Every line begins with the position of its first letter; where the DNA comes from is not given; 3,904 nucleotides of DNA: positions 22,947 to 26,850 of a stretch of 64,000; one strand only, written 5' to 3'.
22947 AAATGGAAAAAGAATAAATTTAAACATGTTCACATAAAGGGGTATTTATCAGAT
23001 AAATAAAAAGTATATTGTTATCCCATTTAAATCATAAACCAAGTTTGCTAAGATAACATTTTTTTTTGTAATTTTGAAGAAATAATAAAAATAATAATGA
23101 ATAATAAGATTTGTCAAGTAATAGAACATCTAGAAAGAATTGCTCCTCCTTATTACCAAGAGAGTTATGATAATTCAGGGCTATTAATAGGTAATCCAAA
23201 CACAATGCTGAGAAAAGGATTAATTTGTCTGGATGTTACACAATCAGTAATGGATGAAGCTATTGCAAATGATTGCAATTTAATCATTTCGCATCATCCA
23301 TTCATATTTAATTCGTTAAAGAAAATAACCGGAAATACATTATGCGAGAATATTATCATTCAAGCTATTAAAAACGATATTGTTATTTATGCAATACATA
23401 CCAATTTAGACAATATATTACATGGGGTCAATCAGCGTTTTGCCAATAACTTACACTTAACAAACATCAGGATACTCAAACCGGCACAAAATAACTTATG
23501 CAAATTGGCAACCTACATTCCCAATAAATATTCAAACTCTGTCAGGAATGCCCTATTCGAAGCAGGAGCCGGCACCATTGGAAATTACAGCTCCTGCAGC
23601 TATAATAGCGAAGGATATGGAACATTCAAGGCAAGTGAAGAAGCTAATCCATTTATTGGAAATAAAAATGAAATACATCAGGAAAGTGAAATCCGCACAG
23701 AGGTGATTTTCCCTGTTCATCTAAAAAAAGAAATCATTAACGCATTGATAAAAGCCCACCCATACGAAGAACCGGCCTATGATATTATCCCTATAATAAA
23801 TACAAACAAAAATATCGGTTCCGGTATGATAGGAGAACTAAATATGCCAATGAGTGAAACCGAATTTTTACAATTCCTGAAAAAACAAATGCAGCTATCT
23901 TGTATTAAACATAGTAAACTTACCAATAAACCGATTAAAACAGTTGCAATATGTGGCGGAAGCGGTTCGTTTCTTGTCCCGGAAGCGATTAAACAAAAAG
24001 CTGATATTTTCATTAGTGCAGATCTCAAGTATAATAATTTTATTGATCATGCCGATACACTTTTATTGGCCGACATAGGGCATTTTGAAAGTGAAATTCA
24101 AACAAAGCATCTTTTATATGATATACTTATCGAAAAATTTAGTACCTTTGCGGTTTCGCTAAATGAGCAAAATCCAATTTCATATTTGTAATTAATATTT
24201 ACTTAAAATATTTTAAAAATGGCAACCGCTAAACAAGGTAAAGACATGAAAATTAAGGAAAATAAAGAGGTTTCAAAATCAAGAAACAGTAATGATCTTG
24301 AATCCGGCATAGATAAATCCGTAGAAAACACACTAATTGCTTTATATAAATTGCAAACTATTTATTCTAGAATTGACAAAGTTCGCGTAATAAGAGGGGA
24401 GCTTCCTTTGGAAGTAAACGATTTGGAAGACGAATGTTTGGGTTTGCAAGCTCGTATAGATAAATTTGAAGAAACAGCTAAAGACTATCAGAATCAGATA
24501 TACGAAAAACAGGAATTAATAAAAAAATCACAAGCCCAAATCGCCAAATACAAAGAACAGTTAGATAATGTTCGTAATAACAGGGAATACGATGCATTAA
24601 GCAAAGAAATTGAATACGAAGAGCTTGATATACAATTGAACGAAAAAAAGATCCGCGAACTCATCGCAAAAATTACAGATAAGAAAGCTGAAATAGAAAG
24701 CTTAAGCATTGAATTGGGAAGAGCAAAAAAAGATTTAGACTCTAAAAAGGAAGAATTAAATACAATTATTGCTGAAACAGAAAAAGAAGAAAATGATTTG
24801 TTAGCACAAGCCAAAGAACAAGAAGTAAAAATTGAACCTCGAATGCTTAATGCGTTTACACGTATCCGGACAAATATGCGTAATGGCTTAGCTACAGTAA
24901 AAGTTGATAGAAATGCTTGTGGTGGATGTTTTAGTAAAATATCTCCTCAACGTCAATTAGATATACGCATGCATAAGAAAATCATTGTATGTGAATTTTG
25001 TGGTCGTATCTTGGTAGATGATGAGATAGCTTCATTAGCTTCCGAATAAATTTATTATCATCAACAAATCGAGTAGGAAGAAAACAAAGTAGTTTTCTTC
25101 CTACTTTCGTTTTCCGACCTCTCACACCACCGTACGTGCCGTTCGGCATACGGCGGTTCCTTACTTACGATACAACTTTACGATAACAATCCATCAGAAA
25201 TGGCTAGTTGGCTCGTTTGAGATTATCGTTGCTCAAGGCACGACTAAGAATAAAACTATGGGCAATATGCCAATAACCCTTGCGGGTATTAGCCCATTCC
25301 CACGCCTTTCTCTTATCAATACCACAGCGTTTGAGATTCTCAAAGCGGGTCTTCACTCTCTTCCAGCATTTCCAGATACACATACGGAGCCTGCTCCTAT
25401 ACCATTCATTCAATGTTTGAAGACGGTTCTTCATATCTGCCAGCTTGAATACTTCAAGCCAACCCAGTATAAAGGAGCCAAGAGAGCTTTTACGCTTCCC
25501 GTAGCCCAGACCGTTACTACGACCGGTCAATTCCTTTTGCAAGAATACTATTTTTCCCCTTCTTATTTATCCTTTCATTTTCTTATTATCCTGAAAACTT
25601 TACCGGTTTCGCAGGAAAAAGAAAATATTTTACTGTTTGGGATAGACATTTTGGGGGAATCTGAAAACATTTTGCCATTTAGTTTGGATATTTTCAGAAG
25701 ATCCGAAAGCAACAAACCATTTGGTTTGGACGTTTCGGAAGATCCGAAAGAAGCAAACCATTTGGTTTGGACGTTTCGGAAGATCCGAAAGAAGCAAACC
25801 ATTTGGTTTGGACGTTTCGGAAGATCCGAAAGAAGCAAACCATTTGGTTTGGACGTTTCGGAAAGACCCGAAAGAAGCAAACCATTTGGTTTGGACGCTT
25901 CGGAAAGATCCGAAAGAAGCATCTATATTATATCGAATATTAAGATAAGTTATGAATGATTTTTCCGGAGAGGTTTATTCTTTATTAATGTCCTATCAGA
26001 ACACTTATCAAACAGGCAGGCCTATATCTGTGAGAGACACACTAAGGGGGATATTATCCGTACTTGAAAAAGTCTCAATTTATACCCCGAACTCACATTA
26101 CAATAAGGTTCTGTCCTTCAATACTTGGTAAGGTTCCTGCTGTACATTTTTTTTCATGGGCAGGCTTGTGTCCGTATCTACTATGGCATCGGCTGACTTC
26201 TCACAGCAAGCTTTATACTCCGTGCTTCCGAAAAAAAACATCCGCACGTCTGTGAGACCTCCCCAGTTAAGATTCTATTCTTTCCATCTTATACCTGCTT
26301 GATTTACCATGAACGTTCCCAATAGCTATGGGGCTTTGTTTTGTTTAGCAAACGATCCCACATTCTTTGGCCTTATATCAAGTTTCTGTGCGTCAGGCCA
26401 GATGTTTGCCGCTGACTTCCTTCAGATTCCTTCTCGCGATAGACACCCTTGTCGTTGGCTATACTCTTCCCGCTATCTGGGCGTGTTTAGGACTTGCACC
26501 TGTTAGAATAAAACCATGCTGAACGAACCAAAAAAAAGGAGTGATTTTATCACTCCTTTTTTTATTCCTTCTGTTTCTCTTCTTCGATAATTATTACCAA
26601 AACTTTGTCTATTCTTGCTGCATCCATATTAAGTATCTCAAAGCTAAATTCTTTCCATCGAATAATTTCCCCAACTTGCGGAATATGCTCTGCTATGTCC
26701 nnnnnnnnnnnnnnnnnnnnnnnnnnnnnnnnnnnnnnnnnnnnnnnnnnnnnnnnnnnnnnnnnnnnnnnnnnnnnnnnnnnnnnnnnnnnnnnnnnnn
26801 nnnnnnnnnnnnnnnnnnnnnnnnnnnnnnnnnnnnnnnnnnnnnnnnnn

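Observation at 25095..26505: Decayed group II intron behind a terminator, with its reverse-transcriptase region replaced by 41-bp array B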

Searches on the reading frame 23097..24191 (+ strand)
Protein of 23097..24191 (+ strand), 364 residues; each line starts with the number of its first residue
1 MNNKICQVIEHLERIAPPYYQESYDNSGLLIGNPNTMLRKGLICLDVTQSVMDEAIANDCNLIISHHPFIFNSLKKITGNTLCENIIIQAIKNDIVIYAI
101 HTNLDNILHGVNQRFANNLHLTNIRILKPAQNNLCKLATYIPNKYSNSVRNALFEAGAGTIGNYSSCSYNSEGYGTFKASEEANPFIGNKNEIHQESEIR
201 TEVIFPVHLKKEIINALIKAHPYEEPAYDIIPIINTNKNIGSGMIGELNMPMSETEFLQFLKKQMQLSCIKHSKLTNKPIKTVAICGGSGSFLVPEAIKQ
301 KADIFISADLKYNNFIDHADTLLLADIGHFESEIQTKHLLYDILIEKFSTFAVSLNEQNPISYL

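Call 5: search_protein_families(library=pfam, proteins=[window:23097-24191:+], max_evalue=0.01)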
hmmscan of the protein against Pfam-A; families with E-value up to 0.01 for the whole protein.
window:23097-24191:+ (364 aa): 1 family
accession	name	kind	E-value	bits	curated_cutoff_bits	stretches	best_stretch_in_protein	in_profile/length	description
PF01784.24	DUF34_NIF3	-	1.9e-72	244.4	23.4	1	5-352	3-244/256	Duf34/NIF3 (NGG1p interacting factor 3)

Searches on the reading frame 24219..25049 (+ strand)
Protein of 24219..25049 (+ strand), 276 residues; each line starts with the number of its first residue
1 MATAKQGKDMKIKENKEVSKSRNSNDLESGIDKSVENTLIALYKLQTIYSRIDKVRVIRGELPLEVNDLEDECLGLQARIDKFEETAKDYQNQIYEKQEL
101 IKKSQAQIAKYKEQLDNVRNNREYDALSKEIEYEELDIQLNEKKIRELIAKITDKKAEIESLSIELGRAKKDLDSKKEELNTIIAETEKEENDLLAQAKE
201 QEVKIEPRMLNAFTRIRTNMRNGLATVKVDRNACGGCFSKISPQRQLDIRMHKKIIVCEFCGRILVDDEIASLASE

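Call 5: search_protein_families(library=pfam, proteins=[window:24219-25049:+], max_evalue=0.01)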
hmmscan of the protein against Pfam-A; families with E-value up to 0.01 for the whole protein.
window:24219-25049:+ (276 aa): 2 families
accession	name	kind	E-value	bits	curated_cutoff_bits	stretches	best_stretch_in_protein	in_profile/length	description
PF02591.20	Zn_ribbon_9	-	1.4e-12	47.9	29.1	1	233-265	1-33/33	C4-type zinc ribbon domain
PF19220.6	Rod_CreS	-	0.0012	18.4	100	1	44-205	14-176/359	Crescentin, rod domain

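Call 37: find_encoding_contigs(protein=window:24219-25049:+, flank=10000, max_places=6)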
Protein window:24219-25049:+ (276 aa): 2 contigs read that carry it; 2 places shown.
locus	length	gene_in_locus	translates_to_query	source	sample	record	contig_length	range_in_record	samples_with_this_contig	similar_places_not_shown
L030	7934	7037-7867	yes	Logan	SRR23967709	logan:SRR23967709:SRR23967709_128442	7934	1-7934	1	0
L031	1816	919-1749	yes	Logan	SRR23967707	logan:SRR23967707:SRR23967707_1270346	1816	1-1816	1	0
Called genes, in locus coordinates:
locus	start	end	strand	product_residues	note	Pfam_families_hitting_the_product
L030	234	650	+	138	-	PF00892:EamA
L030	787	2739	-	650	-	PF00005:ABC_tran, PF13555:AAA_29 (faint), PF00004:AAA (faint), PF00350:Dynamin_N (faint), PF01926:MMR_HSR1 (faint), PF12848:ABC_tran_Xtn, PF00005:ABC_tran, PF16326:ABC_tran_CTD, +3 more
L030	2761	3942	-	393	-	PF13177:DNA_pol3_delta2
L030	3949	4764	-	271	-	PF01048:PNP_UDP_1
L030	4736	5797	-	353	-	PF02606:LpxK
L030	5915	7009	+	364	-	PF01784:DUF34_NIF3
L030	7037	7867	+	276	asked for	PF02591:Zn_ribbon_9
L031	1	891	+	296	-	?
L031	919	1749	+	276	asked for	PF02591:Zn_ribbon_9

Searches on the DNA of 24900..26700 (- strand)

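Call 10: search_rna_families(sources=[L001, L005], threshold=gathering)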
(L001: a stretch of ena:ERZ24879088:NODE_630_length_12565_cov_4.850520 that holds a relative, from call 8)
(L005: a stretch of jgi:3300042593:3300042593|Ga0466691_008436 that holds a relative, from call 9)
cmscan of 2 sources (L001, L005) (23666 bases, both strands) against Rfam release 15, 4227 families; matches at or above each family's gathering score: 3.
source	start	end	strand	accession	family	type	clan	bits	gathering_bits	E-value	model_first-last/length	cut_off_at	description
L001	4853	5024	+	RF02001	group-II-D1D4-3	Intron;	CL00102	134.8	32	4.5e-28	1-170/170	no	Group II catalytic intron D1-D4-3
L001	5059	5144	+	RF01998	group-II-D1D4-1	Intron;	CL00102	45.1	35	2.4e-05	1-84/84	no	Group II catalytic intron D1-D4-1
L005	5079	5123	+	RF01687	Acido-Lenti-1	Gene; sRNA;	-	39.4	37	7.4e-06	1-46/46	no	Acido-Lenti-1 RNA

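Call 26: search_rna_families(source=window, start=24900, end=26700, threshold=evalue, max_evalue=1)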
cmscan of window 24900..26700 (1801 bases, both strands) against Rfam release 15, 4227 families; matches with E-value up to 1: 13.
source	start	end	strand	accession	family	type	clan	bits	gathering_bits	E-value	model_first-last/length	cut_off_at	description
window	26272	26443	-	RF02001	group-II-D1D4-3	Intron;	CL00102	133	32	9.2e-29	1-170/170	no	Group II catalytic intron D1-D4-3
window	25068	25158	-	RF00029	Intron_gpII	Intron;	-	46.3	40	1.8e-07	1-77/77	no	Group II catalytic intron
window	26526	26605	-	RF02029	sraA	Gene; sRNA;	-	34.2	56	0.005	1-95/95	no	sraA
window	26529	26561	-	RF04343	Plastid-psbA-2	Cis-reg;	CL00153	25.7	55.8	0.041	1-60/60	no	Plastid-psbA-2 3UTR RNA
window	25038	25113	-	RF04348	Plastid-psbM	Cis-reg;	-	25.2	52.7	0.85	1-79/79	no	Plastid-psbM 3UTR RNA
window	26533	26565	+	RF04343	Plastid-psbA-2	Cis-reg;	CL00153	25.1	55.8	0.06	1-60/60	no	Plastid-psbA-2 3UTR RNA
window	26170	26240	-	RF01998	group-II-D1D4-1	Intron;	CL00102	25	35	0.061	1-84/84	no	Group II catalytic intron D1-D4-1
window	26526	26592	-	RF02063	STnc350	Gene; sRNA;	-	24.8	60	0.08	1-68/68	no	Salmonella enterica sRNA STnc350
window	26527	26590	-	RF02432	SpF25_sRNA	Gene; sRNA;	-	24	48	0.43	1-102/102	no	Streptococcus sRNA SpF25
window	25685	25946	-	RF03116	aCoV-5UTR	Cis-reg;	CL00116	22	70.3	0.011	1-323/323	no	Alphacoronavirus 5'UTR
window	26529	26602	-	RF02995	IMES-5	Gene; sRNA;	-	19.5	96.1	0.72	1-150/150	no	IMES-5 RNA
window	26529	26612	-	RF00516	ylbH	Cis-reg; leader;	-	19.4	50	0.27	1-122/122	no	ylbH leader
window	26530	26665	-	RF00166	PrrB_RsmZ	Gene; sRNA;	CL00106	17.3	44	0.31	1-133/133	no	PrrB/RsmZ RNA family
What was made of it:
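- On Group II intron (ribozyme): RF01998 only 25 bits, below its gathering score of 35 (call 26).
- On Nested mobile element (twintron, IS or MITE inside the intron): No further Rfam hit in 24900-26700 at E <= 1 other than noise (call 26).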

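Call 56: search_dna_similar(query=window:25538-26091:-, collection=plasmids, mode=distant, max_evalue=0.01, max_rows=10)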
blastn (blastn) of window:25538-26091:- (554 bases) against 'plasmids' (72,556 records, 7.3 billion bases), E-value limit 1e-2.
No match.

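Call 57: search_dna_similar(query=window:25538-26091:-, collection=phages, mode=distant, max_evalue=0.01, max_rows=10)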
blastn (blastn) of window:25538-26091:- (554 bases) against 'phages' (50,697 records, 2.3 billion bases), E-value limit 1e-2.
No match.

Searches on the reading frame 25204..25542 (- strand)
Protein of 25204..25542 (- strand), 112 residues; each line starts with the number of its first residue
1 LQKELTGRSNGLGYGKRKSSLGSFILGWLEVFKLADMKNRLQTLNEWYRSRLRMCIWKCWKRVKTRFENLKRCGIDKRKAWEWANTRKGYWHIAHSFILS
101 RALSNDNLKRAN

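Call 5: search_protein_families(library=pfam, proteins=[window:25204-25542:-], max_evalue=0.01)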
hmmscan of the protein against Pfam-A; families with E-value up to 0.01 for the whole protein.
window:25204-25542:- (112 aa): 1 family
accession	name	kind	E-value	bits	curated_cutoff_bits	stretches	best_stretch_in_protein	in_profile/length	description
PF08388.16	GIIM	-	3.5e-13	49.8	23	1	3-74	9-80/80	Group II intron, maturase-specific domain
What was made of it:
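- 25168..25537 (-): Maturase (X/thumb) remnant: protein residues 345-467 of about 467. The open part is ORF 25204-25542, with a premature TAG at 25204-25206, 11 codons before the natural stop. Pfam GIIM (call 5).
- Checked: ORF 25204-25542 matches Pfam GIIM, E 3.5e-13 (call 5).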

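Call 7: find_homologous_proteins(query=window:25204-25542:-)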
Query window:25204-25542:- (112 aa): 98 proteins with E <= 0.001 among 109 candidates.
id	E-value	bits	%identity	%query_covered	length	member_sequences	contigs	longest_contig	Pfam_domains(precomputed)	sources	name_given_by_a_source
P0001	4.0e-53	197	79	98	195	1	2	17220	PF08388.17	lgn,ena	-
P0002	5.0e-43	164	73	90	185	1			PF08388.17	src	-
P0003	5.2e-42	161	71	90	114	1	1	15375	PF08388.17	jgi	jgi:hypothetical protein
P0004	1.2e-40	156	63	97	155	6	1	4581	PF08388.17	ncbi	ncbi:MAG: group II intron maturase-specific domain-containing protein, partial [Bacteroidales bacter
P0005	2.1e-40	155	63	96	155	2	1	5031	PF08388.17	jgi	-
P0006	4.0e-40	155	83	79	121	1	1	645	PF08388.17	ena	-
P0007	2.2e-39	152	65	97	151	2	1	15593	PF08388.17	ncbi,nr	ncbi:MAG: hypothetical protein GX133_11595, partial [Syntrophomonadaceae bacterium]|nr:hypothetical 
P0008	4.2e-38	148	63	97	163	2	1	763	PF08388.17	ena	-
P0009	5.7e-38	148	67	90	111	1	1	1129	PF08388.17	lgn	-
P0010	7.0e-38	147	64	97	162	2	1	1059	PF08388.17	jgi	jgi:hypothetical protein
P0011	1.4e-37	146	65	97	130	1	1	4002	PF08388.17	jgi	-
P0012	1.8e-37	146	64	97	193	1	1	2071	PF08388.17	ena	-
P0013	5.9e-37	144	59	97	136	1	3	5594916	PF08388.17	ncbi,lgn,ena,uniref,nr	ncbi:RNA-directed DNA polymerase (Reverse transcriptase) [Desulfitobacterium hafniense]|uniref:RNA-d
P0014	1.0e-36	144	63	97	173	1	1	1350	PF08388.17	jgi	jgi:hypothetical protein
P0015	1.2e-36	143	59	97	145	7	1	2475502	PF08388.17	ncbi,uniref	ncbi:group II intron maturase-specific domain-containing protein [Tepidibacillus infernus]|uniref:gr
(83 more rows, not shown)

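Call 8: find_encoding_contigs(protein=P0001, flank=6000, max_places=4)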
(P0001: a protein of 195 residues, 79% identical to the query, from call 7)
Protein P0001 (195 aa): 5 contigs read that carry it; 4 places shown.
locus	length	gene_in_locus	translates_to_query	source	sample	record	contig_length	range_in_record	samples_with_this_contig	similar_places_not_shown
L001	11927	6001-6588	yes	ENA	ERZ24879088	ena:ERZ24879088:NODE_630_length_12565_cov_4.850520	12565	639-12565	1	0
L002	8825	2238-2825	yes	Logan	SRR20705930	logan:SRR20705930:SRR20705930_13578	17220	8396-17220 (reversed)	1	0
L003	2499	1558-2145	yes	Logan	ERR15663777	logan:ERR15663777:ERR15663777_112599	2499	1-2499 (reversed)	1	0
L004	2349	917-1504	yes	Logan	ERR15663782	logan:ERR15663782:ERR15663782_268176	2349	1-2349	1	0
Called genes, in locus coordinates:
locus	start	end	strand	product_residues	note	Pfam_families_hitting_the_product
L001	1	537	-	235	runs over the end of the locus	PF00578:AhpC-TSA, PF08534:Redoxin, PF10417:1-cysPrx_C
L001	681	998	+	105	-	PF02579:Nitro_FeMo-Co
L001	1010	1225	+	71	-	-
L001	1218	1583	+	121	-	PF02579:Nitro_FeMo-Co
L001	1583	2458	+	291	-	PF01656:CbiA, PF10609:ParA, PF13614:AAA_31, PF00037:Fer4 (weak), PF13237:Fer4_10, PF14697:Fer4_21 (weak), PF12838:Fer4_7 (weak), PF10609:ParA, +5 more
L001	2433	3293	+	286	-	PF01656:CbiA, PF12838:Fer4_7 (faint), PF00037:Fer4 (faint), PF12837:Fer4_6 (faint), PF14697:Fer4_21, PF10609:ParA (weak)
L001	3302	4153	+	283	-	PF09357:RteC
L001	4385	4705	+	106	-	PF12728:HTH_17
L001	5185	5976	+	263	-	PF00078:RVT_1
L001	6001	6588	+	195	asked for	PF08388:GIIM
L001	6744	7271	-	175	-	PF07275:ArdA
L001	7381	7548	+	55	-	-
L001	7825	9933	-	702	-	PF01751:Toprim, PF01131:Topoisom_bac, PF13342:Toprim_Crpt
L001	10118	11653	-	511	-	PF13351:DUF4099, PF13101:DUF3945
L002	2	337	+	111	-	?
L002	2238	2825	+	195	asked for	PF08388:GIIM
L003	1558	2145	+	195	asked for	PF08388:GIIM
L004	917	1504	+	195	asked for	PF08388:GIIM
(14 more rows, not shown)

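Call 9: find_encoding_contigs(protein=P0003, flank=6000, max_places=4)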
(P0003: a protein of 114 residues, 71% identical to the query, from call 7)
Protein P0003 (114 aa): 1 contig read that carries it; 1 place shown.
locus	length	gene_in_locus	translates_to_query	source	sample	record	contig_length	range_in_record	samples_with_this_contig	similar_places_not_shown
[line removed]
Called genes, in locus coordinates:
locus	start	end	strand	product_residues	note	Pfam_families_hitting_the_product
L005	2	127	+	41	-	?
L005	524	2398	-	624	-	PF02518:HATPase_c (weak), PF00204:DNA_gyraseB, PF01751:Toprim, PF00986:DNA_gyraseB_C (weak)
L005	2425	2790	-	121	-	-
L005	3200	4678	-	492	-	PF00370:FGGY_N, PF02782:FGGY_C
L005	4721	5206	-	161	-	-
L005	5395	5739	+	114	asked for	PF08388:GIIM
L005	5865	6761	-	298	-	PF00701:DHDPS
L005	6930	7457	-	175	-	PF21857:DUF6913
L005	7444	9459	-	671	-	PF22745:Nlig-Ia, PF01653:DNA_ligase_aden, PF03120:OB_DNA_ligase, PF03119:DNA_ligase_ZBD, PF14520:HHH_5 (faint), PF12826:HHH_2, PF00533:BRCT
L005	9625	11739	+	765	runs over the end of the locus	PF25788:Ig_Rha78A_N, PF17389:Bac_rhamnosid6H, PF22422:MGH1-like_GH (weak), PF17390:Bac_rhamnosid_C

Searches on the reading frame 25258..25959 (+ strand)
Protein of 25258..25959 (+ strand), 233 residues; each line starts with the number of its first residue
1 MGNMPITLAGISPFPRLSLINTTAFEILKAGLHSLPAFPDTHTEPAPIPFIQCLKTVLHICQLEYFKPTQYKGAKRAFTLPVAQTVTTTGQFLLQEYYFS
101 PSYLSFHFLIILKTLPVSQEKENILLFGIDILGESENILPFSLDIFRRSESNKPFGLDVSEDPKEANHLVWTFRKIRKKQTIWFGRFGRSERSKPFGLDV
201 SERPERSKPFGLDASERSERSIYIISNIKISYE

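Call 5: search_protein_families(library=pfam, proteins=[window:25258-25959:+], max_evalue=0.01)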
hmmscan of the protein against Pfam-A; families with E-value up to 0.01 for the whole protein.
window:25258-25959:+ (233 aa): 0 families

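Call 48: find_encoding_contigs(protein=window:25258-25959:+, flank=5000, max_places=6)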
Protein window:25258-25959:+ (233 aa): no gene with exactly this product is on record in the collection.
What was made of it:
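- Tried and rejected: Exact look-up of the 233-aa antisense ORF over the array: not on record (call 48).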
